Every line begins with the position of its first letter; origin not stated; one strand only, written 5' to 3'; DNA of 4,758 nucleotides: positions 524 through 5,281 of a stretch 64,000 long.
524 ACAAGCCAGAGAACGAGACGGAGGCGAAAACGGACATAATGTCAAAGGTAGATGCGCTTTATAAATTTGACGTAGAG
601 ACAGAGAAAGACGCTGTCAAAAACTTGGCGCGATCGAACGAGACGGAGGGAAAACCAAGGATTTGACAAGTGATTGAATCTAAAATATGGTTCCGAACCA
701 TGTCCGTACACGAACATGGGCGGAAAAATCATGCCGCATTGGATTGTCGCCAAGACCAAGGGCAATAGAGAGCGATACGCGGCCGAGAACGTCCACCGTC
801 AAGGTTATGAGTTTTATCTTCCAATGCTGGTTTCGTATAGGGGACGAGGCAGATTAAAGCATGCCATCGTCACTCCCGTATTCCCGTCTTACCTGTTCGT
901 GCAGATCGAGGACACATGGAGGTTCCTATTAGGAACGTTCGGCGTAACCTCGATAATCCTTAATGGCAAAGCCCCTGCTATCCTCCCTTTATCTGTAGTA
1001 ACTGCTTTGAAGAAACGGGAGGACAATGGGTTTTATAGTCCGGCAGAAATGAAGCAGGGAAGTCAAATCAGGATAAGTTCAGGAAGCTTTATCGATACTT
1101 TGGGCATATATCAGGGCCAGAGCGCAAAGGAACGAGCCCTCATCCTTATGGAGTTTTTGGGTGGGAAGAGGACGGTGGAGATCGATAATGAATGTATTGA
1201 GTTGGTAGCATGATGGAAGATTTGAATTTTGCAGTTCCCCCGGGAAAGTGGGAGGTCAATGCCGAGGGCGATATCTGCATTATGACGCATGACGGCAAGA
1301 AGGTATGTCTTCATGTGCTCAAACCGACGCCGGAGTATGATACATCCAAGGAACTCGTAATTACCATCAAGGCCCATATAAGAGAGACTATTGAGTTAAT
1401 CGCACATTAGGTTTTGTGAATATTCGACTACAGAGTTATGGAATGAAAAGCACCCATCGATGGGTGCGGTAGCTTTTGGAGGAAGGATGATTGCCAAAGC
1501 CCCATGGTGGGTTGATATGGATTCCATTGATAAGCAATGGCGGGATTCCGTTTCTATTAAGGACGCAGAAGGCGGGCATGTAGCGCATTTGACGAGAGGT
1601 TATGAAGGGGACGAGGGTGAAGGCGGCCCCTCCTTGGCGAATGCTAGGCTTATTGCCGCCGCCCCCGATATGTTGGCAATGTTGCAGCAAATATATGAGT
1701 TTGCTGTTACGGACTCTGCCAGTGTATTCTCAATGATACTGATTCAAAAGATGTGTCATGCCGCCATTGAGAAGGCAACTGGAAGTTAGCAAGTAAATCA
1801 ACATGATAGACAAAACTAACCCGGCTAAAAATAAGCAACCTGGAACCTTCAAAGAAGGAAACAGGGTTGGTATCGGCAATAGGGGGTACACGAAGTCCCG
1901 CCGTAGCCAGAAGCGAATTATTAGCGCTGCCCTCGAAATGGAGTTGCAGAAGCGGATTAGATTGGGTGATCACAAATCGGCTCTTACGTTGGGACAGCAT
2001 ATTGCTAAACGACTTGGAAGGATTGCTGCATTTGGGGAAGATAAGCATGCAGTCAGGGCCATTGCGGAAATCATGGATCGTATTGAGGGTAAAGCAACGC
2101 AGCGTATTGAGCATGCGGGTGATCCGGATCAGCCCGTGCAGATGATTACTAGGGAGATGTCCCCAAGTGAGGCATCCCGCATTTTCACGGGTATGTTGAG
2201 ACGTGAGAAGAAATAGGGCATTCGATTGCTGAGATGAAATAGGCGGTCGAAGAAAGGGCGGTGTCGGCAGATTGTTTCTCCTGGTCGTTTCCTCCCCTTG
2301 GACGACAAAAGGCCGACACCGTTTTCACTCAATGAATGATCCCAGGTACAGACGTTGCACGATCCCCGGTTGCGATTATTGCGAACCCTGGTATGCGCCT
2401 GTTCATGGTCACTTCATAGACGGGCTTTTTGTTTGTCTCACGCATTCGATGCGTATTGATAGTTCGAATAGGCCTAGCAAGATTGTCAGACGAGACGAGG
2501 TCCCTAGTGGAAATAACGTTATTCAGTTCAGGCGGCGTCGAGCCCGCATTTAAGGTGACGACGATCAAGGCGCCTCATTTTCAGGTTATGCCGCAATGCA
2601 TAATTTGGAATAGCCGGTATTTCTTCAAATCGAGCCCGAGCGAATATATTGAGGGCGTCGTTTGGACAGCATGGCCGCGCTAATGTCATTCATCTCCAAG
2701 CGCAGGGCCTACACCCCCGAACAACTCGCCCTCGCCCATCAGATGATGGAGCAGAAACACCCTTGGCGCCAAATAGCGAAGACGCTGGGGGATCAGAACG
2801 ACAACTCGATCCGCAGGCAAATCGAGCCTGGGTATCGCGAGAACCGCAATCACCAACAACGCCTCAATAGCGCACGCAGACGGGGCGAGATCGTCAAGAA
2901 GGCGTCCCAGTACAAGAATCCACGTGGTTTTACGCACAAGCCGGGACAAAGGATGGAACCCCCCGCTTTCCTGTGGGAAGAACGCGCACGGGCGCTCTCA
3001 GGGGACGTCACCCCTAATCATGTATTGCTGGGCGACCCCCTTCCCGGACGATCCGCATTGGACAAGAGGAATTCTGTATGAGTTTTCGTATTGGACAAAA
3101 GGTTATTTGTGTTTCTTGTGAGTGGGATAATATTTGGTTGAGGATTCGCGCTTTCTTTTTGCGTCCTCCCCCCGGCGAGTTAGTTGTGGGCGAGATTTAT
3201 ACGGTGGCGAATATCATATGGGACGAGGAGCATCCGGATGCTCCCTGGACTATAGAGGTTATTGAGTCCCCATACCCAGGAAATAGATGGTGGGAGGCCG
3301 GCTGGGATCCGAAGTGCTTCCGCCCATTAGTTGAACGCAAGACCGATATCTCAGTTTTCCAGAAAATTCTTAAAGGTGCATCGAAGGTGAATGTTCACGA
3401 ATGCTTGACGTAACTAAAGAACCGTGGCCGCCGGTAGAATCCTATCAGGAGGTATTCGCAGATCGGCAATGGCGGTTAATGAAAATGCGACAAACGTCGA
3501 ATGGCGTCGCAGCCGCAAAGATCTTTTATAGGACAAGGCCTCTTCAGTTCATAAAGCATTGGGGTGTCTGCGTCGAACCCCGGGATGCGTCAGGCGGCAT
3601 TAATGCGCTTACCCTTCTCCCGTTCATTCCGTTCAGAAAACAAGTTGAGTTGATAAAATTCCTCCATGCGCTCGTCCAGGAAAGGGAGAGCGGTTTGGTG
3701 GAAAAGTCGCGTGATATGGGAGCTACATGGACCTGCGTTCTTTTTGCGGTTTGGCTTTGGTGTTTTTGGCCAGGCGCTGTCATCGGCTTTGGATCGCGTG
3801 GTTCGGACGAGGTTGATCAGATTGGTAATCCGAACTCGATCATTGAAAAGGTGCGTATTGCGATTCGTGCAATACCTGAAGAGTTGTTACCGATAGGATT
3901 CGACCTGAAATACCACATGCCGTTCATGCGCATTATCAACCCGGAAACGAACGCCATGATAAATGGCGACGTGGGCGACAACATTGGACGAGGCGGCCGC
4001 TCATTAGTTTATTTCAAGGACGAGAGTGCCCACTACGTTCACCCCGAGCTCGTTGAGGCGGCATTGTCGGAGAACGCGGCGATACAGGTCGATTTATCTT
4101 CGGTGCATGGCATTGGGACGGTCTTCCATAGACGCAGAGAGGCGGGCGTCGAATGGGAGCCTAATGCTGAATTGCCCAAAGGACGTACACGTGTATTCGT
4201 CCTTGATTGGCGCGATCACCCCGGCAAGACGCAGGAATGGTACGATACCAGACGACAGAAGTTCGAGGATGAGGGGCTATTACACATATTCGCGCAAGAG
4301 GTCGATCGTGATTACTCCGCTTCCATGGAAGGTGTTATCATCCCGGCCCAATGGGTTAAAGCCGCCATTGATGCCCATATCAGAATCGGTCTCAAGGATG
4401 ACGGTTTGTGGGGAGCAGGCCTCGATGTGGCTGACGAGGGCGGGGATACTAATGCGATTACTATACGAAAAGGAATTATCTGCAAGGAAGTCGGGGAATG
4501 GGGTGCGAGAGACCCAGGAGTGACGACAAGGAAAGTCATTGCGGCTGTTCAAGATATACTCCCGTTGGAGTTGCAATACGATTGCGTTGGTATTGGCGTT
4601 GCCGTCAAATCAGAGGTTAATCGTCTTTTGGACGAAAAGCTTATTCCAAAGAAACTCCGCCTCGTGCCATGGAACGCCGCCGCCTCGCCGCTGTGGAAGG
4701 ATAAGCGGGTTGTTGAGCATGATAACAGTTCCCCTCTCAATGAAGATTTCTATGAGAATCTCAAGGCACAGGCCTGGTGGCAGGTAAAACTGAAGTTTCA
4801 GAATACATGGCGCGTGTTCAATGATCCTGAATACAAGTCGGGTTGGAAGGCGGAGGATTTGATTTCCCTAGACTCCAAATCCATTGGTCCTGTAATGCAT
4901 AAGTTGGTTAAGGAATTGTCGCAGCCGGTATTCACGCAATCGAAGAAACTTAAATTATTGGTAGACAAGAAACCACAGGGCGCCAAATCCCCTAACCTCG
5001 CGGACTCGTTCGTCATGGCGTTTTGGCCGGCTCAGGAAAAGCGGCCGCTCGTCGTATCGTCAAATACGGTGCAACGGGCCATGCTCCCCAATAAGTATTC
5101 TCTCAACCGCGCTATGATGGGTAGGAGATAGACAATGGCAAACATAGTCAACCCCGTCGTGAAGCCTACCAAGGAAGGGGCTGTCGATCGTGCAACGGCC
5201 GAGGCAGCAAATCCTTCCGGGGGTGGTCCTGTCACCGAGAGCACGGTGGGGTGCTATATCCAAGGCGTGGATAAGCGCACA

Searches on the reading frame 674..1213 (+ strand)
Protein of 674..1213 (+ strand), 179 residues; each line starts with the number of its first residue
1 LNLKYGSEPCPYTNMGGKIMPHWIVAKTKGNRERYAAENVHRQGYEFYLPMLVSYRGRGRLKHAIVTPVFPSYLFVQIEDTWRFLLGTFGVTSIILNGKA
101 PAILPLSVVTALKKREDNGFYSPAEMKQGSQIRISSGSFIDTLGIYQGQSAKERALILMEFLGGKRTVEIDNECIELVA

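Call 93: search_protein_families(library=pfam, proteins=[window:674-1213:+], max_evalue=0.001)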
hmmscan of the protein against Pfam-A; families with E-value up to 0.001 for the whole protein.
window:674-1213:+ (179 aa): 1 family
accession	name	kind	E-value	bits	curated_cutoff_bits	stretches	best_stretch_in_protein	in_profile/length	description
PF02357.24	NusG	-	6.3e-13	49.5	22.2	1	22-110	2-90/93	Transcription termination factor nusG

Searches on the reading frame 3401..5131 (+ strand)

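Call 8: search_protein_families(library=phrogs, proteins=[window:3401-5131:+], max_evalue=0.001)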
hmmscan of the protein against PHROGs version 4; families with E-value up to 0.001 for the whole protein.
window:3401-5131:+ (576 aa): 2 families
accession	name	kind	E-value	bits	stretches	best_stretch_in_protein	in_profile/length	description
phrog_2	-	head and packaging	8.5e-16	58.8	1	59-552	256-597/807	terminase large subunit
phrog_5989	-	head and packaging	2.5e-09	37.7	1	80-283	145-316/347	terminase large subunit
